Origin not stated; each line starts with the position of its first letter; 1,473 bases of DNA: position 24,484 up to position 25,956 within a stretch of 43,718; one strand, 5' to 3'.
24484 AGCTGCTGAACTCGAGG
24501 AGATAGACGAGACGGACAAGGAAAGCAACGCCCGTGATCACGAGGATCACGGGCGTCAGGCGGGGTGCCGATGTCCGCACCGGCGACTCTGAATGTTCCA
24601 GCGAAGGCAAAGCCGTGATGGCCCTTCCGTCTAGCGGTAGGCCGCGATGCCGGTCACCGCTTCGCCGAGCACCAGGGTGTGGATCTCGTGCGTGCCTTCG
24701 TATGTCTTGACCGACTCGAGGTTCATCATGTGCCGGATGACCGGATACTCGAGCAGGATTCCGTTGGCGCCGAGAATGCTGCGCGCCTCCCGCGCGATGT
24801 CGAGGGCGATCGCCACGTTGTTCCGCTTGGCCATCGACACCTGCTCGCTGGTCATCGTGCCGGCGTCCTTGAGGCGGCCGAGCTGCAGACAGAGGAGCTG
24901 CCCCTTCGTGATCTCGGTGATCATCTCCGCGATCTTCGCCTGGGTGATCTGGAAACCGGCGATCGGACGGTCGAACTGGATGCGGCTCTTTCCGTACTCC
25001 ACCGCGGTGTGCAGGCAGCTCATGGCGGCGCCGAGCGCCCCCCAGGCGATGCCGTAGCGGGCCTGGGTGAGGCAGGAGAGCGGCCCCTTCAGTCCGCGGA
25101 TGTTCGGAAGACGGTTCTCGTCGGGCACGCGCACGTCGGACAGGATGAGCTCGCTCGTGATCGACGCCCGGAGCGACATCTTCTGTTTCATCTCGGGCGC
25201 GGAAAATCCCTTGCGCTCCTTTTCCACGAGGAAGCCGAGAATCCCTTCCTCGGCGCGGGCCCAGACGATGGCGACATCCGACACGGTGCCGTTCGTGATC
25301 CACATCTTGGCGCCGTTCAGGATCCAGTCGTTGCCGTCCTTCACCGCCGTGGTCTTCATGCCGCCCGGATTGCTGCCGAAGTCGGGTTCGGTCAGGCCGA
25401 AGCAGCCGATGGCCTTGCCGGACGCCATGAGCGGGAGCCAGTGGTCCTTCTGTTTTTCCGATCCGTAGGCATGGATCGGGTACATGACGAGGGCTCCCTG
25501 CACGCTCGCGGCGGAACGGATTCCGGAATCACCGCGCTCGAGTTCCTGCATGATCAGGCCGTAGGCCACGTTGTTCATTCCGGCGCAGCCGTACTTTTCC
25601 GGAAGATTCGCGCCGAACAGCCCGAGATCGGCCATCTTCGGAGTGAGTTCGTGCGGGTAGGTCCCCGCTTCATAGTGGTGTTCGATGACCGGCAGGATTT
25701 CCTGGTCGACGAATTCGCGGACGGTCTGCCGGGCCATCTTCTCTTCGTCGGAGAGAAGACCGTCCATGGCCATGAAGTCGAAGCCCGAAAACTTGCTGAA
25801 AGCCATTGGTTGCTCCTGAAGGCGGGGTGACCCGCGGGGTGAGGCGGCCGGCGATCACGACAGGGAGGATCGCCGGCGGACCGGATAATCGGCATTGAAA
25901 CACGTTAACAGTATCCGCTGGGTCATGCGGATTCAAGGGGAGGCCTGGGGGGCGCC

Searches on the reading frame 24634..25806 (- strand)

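Call 70: search_protein_families(library=pfam, proteins=[window:24634-25806:-], max_evalue=0.00001)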
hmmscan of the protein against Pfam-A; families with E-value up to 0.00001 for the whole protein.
window:24634-25806:- (391 aa): 4 families
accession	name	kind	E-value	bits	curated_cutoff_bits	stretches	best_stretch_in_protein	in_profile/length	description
PF02771.21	Acyl-CoA_dh_N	-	2.7e-38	131.2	22.9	1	19-131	1-113/113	Acyl-CoA dehydrogenase, N-terminal domain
PF00441.29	Acyl-CoA_dh_1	-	2.4e-32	112.6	22.4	1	237-384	2-149/150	Acyl-CoA dehydrogenase, C-terminal domain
PF02770.24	Acyl-CoA_dh_M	-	3.3e-24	85.3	33.3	1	135-225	1-97/97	Acyl-CoA dehydrogenase, middle domain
PF08028.16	Acyl-CoA_dh_2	-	7.9e-11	42.8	22.7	1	252-372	2-132/134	Acyl-CoA dehydrogenase, C-terminal domain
